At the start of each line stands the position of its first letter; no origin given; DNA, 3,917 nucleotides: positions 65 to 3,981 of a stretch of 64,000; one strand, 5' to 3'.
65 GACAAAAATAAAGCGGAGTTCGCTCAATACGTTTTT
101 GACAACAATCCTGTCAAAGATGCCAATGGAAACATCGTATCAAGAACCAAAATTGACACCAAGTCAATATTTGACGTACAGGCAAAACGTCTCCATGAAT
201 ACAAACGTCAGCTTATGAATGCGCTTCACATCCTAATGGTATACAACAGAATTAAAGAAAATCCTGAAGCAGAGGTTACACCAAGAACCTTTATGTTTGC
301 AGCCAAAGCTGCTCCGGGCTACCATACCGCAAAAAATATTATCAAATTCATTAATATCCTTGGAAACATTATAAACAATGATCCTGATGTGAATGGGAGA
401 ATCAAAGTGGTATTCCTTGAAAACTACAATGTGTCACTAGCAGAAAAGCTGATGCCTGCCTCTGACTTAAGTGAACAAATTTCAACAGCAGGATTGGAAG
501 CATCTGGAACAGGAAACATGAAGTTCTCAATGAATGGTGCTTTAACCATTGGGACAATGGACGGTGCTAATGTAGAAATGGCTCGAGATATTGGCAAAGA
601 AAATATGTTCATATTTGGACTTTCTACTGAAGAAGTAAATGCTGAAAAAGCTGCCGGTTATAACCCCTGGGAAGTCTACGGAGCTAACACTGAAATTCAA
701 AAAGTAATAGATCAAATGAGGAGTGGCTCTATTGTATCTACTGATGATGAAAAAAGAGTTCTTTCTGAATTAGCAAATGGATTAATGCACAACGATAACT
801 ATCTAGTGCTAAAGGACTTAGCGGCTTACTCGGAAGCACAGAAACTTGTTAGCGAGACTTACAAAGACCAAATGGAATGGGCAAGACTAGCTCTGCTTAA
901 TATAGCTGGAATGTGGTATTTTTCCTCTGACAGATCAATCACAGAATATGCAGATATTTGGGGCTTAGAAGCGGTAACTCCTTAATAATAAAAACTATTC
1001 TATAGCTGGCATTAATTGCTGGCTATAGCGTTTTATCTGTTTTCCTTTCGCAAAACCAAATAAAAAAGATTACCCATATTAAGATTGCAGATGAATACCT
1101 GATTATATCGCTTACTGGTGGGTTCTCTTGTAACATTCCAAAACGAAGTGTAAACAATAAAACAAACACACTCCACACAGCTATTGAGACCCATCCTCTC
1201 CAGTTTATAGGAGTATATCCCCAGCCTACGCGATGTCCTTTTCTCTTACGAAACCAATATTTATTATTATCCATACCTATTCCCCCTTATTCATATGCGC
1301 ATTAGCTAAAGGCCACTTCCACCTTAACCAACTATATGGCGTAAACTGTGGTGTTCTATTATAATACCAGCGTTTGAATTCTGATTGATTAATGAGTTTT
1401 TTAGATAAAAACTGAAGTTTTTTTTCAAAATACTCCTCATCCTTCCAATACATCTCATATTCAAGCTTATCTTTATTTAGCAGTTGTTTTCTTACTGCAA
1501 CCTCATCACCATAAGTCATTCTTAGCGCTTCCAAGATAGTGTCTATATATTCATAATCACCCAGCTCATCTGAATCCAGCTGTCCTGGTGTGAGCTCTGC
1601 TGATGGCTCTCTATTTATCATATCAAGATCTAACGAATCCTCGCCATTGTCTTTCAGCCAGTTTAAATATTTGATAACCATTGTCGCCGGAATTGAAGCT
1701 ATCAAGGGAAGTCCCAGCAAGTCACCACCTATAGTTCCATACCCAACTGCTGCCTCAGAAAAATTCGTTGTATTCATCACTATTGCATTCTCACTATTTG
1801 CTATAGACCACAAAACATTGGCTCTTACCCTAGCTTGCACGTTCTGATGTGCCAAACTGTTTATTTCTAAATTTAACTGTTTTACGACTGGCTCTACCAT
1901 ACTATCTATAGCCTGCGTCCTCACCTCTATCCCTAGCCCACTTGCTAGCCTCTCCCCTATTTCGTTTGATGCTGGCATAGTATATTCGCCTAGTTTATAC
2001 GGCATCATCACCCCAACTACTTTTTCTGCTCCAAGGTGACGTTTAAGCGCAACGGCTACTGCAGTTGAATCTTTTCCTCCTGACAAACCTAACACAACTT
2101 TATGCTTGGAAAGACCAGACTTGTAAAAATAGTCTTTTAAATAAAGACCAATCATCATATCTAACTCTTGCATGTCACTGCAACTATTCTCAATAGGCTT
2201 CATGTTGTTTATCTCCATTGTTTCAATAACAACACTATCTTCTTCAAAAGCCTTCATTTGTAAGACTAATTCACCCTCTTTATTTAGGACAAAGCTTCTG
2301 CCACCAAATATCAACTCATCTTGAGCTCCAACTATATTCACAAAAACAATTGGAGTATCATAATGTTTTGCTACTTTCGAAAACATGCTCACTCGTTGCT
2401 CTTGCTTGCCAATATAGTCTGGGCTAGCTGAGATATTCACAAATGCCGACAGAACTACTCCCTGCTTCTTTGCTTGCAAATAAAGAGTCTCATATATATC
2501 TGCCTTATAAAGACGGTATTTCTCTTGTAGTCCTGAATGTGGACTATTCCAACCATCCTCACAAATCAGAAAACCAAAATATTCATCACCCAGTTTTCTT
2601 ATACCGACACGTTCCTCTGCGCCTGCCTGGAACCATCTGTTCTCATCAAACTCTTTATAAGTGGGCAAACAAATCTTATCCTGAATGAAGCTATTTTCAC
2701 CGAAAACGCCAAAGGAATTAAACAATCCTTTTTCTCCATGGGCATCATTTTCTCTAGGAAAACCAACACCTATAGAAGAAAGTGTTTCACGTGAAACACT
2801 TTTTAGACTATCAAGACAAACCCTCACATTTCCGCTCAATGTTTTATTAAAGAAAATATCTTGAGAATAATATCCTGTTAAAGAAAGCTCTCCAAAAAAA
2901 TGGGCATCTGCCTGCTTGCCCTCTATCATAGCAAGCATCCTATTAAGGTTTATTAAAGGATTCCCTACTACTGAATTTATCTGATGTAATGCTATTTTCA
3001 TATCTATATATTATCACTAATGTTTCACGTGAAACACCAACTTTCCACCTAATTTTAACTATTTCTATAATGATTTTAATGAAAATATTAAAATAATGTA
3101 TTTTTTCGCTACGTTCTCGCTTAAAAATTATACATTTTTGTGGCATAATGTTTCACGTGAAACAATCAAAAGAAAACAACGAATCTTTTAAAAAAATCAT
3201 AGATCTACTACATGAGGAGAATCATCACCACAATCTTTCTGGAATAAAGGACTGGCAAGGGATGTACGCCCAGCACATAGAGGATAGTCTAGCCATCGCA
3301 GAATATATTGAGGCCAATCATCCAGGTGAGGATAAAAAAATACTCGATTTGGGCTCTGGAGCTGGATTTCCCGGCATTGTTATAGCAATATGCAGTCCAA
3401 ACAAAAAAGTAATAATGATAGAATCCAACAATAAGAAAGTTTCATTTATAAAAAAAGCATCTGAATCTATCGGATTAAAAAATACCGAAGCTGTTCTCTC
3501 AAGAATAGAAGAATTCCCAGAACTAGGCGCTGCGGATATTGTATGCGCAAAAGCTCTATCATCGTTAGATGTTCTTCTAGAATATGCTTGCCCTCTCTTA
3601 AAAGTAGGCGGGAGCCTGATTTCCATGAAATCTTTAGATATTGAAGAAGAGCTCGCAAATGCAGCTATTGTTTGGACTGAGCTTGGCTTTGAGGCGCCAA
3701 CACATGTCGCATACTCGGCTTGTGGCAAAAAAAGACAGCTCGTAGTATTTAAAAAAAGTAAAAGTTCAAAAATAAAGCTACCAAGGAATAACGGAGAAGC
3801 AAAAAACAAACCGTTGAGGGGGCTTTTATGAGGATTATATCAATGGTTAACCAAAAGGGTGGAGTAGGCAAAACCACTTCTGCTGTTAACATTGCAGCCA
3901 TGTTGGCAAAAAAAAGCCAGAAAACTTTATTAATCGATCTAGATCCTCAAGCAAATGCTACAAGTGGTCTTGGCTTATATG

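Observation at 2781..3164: Three copies of a perfect palindrome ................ around the nadE / rsmG divergent start region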

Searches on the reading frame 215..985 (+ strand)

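Call 5: search_protein_families(library=pfam, proteins=[window:215-985:+])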
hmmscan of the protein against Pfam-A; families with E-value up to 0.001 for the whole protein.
window:215-985:+ (256 aa): 1 family
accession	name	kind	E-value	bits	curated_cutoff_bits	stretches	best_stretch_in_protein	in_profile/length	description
PF00343.26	Phosphorylase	-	1.8e-107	360.9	27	1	1-250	463-712/713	Carbohydrate phosphorylase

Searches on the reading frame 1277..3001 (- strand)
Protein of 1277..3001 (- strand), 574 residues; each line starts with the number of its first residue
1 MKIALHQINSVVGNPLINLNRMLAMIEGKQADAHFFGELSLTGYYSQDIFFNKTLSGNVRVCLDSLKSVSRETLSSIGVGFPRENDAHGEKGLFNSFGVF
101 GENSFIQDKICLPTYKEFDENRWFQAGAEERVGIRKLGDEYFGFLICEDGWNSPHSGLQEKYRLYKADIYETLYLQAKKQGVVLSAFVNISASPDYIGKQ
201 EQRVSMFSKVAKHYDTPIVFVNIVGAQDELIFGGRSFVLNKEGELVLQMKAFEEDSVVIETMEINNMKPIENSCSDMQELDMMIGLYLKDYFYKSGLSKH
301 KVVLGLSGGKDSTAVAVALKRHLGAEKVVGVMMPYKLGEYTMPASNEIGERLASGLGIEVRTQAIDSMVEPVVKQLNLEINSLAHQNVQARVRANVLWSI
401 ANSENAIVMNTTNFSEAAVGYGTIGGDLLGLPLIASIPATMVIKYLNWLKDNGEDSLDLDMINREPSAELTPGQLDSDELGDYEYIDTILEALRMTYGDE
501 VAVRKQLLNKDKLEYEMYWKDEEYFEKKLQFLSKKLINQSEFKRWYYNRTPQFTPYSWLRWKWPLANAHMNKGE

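Call 5: search_protein_families(library=pfam, proteins=[window:1277-3001:-])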
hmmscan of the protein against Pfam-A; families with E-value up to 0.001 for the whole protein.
window:1277-3001:- (574 aa): 2 families
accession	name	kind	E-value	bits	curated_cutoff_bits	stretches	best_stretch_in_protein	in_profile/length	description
PF02540.23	NAD_synthase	-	1.5e-42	145.8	21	1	286-511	7-224/242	NAD synthase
PF00795.27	CN_hydrolase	-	1.8e-07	31.2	23.2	1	2-264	1-248/256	Carbon-nitrogen hydrolase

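Call 6: search_protein_families(library=ncbifam, proteins=[window:1277-3001:-])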
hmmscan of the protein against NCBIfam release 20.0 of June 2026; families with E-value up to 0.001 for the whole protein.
window:1277-3001:- (574 aa): 7 families
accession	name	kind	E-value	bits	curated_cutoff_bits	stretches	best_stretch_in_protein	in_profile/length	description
NF010588.0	PRK13981.1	equivalog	6.3e-97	325.2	479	1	1-493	5-482/546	NAD+ synthase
NF010587.0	PRK13980.1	equivalog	2.1e-36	125.5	255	1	275-494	9-218/267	NAD+ synthase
NF002730.0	PRK02628.1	equivalog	3.1e-35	121.5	473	2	299-472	359-547/677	NAD(+) synthase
TIGR00552.1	nadE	equivalog_domain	6.9e-34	117.2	63.65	1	283-495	8-215/251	NAD(+) synthase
NF002048.0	PRK00876.1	subfamily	1.2e-13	50.6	313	1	285-371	24-106/330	NAD(+) synthase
NF001979.1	PRK00768.1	equivalog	4.2e-09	36.3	250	1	269-492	10-238/266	NAD(+) synthase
NF006351.0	PRK08576.1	equivalog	5.9e-05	21.8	290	1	298-367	233-297/436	hypothetical protein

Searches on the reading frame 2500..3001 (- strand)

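Call 28: search_solved_structures(query=window:2500-3001:-, show_alignments=4, max_evalue=1)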
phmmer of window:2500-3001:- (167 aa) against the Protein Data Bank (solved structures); distinct sequences matched with E-value up to 1: 7.
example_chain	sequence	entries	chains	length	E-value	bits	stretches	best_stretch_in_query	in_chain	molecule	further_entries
5kha_A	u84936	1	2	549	1.5e-10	44.6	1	2-152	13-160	Glutamine-dependent NAD+ synthetase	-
4f4h_A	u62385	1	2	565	2.1e-05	27.9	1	2-155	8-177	Glutamine dependent NAD+ synthetase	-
3dla_A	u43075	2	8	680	3.3e-05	27.2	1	8-138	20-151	Glutamine-dependent NAD(+) synthetase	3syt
6ofc_A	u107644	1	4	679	3.3e-05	27.2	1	8-138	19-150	Glutamine-dependent NAD(+) synthetase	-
3sdb_A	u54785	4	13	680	3.4e-05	27.2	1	8-138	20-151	Glutamine-dependent NAD(+) synthetase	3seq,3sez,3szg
3n05_A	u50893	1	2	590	0.004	20.5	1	2-152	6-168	NH(3)-dependent NAD(+) synthetase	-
1wwz_A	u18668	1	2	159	0.28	14.4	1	122-157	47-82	hypothetical protein PH1933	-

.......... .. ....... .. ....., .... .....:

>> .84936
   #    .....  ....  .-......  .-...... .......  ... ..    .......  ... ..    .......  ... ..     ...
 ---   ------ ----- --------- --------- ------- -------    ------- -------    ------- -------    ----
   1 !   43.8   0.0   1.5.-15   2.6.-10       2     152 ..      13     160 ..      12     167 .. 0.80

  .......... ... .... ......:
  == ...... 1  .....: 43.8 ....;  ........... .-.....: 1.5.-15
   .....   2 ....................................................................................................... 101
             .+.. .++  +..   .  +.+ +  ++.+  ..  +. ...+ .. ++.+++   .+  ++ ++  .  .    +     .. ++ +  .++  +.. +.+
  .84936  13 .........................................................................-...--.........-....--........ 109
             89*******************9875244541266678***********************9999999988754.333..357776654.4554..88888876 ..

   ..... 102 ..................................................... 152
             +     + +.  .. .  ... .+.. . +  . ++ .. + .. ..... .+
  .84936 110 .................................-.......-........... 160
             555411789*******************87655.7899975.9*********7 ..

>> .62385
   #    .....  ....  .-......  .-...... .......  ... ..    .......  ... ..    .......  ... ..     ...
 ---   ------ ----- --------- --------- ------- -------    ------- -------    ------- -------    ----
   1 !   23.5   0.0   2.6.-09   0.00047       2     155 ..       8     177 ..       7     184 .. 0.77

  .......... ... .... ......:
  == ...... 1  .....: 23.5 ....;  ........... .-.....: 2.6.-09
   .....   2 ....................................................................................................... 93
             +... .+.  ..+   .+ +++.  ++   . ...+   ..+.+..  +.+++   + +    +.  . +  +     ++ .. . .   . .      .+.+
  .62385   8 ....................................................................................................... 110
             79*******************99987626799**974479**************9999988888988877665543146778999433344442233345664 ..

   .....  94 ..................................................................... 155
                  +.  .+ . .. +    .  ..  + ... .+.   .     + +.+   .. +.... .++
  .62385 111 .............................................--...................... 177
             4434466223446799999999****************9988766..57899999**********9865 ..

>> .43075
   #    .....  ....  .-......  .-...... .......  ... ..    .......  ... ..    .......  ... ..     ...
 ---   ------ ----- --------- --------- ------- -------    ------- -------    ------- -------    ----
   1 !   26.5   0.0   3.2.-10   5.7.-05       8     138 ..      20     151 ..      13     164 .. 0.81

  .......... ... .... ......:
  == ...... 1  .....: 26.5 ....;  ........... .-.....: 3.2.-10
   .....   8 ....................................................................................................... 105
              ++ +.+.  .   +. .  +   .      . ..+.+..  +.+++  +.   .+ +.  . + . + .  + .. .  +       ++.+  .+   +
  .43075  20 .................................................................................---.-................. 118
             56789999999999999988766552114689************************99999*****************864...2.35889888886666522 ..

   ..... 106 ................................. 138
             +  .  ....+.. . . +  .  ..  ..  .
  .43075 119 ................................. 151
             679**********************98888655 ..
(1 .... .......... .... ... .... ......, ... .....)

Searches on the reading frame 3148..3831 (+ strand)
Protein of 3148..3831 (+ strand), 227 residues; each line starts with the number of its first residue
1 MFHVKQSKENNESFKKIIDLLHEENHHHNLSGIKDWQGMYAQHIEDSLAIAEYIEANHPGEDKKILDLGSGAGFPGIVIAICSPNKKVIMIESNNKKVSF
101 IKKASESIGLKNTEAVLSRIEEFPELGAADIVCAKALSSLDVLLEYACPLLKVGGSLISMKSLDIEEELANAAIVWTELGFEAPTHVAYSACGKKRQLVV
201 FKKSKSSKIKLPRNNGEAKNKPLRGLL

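Call 5: search_protein_families(library=pfam, proteins=[window:3148-3831:+])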
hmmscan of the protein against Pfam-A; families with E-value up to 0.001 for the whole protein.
window:3148-3831:+ (227 aa): 5 families
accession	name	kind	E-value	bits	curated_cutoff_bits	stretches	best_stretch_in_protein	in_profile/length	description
PF02527.21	GidB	-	5.9e-45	153.3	27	1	11-185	2-172/184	rRNA small subunit methyltransferase G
PF13847.12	Methyltransf_31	-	4.2e-10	39.9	27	1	61-170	3-119/145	Methyltransferase domain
PF05175.20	MTS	-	1.5e-06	28.4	23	1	48-122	21-92/170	Methyltransferase small domain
PF10294.15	Methyltransf_16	-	8.9e-05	22.7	21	1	35-104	12-88/174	Lysine methyltransferase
PF13649.12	Methyltransf_25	-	0.00063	20.8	27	0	65-154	1-96/97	Methyltransferase domain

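Call 6: search_protein_families(library=ncbifam, proteins=[window:3148-3831:+])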
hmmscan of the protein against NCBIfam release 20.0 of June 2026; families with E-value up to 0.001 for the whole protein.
window:3148-3831:+ (227 aa): 8 families
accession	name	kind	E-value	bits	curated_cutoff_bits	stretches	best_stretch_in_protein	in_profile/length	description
TIGR00138.1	rsmG_gidB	equivalog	1.7e-45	154.9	99.5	1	15-203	2-183/183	16S rRNA (guanine(527)-N(7))-methyltransferase RsmG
NF006138.0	PRK08287.1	equivalog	1.2e-07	31.8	210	1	62-159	32-129/189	decarboxylating cobalt-precorrin-6B (C(15))-methyltransferase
TIGR02469.1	CbiT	equivalog_domain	1e-06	29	78.3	1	59-158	17-119/124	precorrin-6Y C5,15-methyltransferase (decarboxylating) subunit CbiT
NF005640.0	PRK07402.1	equivalog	6.2e-06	25.9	219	1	59-161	41-145/200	precorrin-6Y C5,15-methyltransferase subunit CbiT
NF001453.0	PRK00312.1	equivalog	0.0002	21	188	1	41-113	60-130/217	protein-L-isoaspartate(D-aspartate) O-methyltransferase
TIGR03534.1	RF_mod_PrmC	equivalog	0.00024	20.7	199.1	1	53-133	80-161/253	peptide chain release factor N(5)-glutamine methyltransferase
NF008823.0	PRK11873.1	subfamily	0.00028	20.5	263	1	64-131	80-149/272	arsenite methyltransferase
NF011529.0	PRK14968.1-3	equivalog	0.0007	19.1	162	1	44-118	20-89/198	putative methyltransferase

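Call 50: find_homologous_proteins(query=window:3148-3831:+, max_evalue=1e-10)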
Query window:3148-3831:+ (227 aa): 723 proteins with E <= 1e-10 among 1526 candidates; the best 120 are listed.
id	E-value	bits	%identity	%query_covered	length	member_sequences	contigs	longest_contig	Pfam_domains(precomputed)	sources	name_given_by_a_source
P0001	6.9e-81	289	64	99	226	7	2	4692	PF13847.13,PF05175.21,PF02527.22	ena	-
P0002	1.5e-79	285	63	99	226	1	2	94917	PF13847.13,PF05175.21,PF02527.22,PF10294.16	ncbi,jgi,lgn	jgi:16S rRNA (guanine527-N7)-methyltransferase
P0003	2.1e-78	281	60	100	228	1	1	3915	PF13847.13,PF05175.21,PF02527.22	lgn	-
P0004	3.3e-78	281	60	100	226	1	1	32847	PF13847.13,PF05175.21,PF02527.22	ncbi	-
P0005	2.4e-75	271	58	100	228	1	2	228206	PF13847.13,PF05175.21,PF02527.22,PF10294.16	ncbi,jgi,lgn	-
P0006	4.5e-75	270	59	100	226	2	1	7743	PF13847.13,PF02527.22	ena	-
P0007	3.7e-74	267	60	100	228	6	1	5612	PF13847.13,PF05175.21,PF02527.22,PF10294.16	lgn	-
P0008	4.3e-73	264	58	100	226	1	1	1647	PF13847.13,PF05175.21,PF02527.22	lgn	-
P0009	5.3e-70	254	58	99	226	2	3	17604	PF13847.13,PF05175.21,PF02527.22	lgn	-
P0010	4.9e-60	221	52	99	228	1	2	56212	PF13847.13,PF05175.21,PF02527.22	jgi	jgi:16S rRNA (guanine527-N7)-methyltransferase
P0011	5.8e-44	169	41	100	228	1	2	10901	PF13847.13,PF02527.22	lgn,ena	-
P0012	9.2e-43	165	43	100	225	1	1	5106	PF13847.13,PF05175.21,PF13649.13,PF02527.22,PF08242.19,PF10294.16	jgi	jgi:16S rRNA (guanine527-N7)-methyltransferase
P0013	1.6e-40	158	42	99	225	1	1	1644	PF02527.22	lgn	-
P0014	7.5e-32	129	40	97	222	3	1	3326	PF02527.22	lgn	-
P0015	8.6e-32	129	38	98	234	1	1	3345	PF13847.13,PF13649.13,PF02527.22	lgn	-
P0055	8.5e-26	109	36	99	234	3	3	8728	PF02527.22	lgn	-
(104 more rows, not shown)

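Call 52: find_encoding_contigs(protein=P0010, flank=4000, max_places=1)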
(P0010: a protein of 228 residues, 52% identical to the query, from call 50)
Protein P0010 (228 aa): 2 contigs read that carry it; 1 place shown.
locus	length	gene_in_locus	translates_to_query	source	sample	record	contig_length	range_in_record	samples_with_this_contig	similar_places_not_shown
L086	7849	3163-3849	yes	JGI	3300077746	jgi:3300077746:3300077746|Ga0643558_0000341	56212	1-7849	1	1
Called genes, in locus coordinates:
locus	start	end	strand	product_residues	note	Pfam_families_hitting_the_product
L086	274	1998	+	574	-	PF01464:SLT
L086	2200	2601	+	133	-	PF01814:Hemerythrin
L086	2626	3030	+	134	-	PF01814:Hemerythrin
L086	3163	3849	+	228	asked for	PF02527:GidB, PF05175:MTS (weak), PF13847:Methyltransf_31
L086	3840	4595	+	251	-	PF00142:Fer4_NifH, PF01656:CbiA, PF02374:ArsA_ATPase, PF06564:CBP_BcsQ, PF09140:MipZ, PF10609:ParA, PF13614:AAA_31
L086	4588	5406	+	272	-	PF02195:ParB_N, PF17762:HTH_ParB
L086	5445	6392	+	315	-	PF01207:Dus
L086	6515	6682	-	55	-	-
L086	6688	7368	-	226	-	PF00891:Methyltransf_2, PF01209:Ubie_methyltran, PF05401:NodS, PF02353:CMAS, PF13489:Methyltransf_23, PF05175:MTS, PF13847:Methyltransf_31, PF08241:Methyltransf_11, +4 more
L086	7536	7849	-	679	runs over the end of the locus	PF03235:GmrSD_N, PF07510:GmrSD_C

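Call 53: find_encoding_contigs(protein=P0011, flank=4000, max_places=1)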
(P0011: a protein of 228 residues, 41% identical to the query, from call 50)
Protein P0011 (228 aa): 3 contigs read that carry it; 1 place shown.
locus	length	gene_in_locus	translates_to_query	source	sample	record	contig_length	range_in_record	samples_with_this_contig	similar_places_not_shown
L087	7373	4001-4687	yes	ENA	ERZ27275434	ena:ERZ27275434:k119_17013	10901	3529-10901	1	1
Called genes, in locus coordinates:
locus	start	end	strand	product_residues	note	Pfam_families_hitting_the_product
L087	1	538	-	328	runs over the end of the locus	PF00365:PFK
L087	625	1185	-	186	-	PF01551:Peptidase_M23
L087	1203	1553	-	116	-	-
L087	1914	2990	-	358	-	PF00145:DNA_methylase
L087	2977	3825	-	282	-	PF09521:RE_NgoPII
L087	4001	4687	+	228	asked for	PF02527:GidB, PF13847:Methyltransf_31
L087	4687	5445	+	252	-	PF00142:Fer4_NifH (faint), PF01656:CbiA, PF02374:ArsA_ATPase (weak), PF06564:CBP_BcsQ, PF09140:MipZ, PF10609:ParA, PF13614:AAA_31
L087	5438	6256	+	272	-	PF02195:ParB_N, PF17762:HTH_ParB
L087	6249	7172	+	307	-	PF01207:Dus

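Call 54: find_encoding_contigs(protein=P0012, flank=4000, max_places=1)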
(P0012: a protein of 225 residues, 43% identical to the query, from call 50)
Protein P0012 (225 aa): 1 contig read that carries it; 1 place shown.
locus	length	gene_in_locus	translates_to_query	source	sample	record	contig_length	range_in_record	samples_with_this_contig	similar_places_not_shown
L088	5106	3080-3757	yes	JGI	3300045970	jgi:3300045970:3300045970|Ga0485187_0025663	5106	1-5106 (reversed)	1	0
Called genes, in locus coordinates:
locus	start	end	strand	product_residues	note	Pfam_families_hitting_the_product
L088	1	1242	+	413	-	?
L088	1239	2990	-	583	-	PF00795:CN_hydrolase, PF02540:NAD_synthase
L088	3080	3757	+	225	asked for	PF02527:GidB, PF10294:Methyltransf_16 (weak), PF05175:MTS (weak), PF13847:Methyltransf_31, PF08242:Methyltransf_12 (weak), PF13649:Methyltransf_25 (weak)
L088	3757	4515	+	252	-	PF00142:Fer4_NifH (faint), PF01656:CbiA, PF02374:ArsA_ATPase (weak), PF06564:CBP_BcsQ, PF09140:MipZ (faint), PF10609:ParA, PF13614:AAA_31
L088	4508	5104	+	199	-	?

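Call 55: find_encoding_contigs(protein=P0055, flank=4000, max_places=1)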
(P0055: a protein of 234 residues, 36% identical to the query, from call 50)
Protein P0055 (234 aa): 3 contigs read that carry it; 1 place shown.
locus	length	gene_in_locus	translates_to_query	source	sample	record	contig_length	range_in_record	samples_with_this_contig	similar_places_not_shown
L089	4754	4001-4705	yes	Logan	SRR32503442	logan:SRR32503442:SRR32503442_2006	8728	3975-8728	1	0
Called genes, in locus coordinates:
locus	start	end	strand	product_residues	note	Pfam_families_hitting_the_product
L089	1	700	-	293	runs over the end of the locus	PF02518:HATPase_c, PF01978:TrmB (weak)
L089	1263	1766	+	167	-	PF01161:PBP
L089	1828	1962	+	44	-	PF00468:Ribosomal_L34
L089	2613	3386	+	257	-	PF02096:60KD_IMP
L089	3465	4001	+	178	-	PF13083:KH_KhpA-B, PF01424:R3H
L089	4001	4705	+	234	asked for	PF02527:GidB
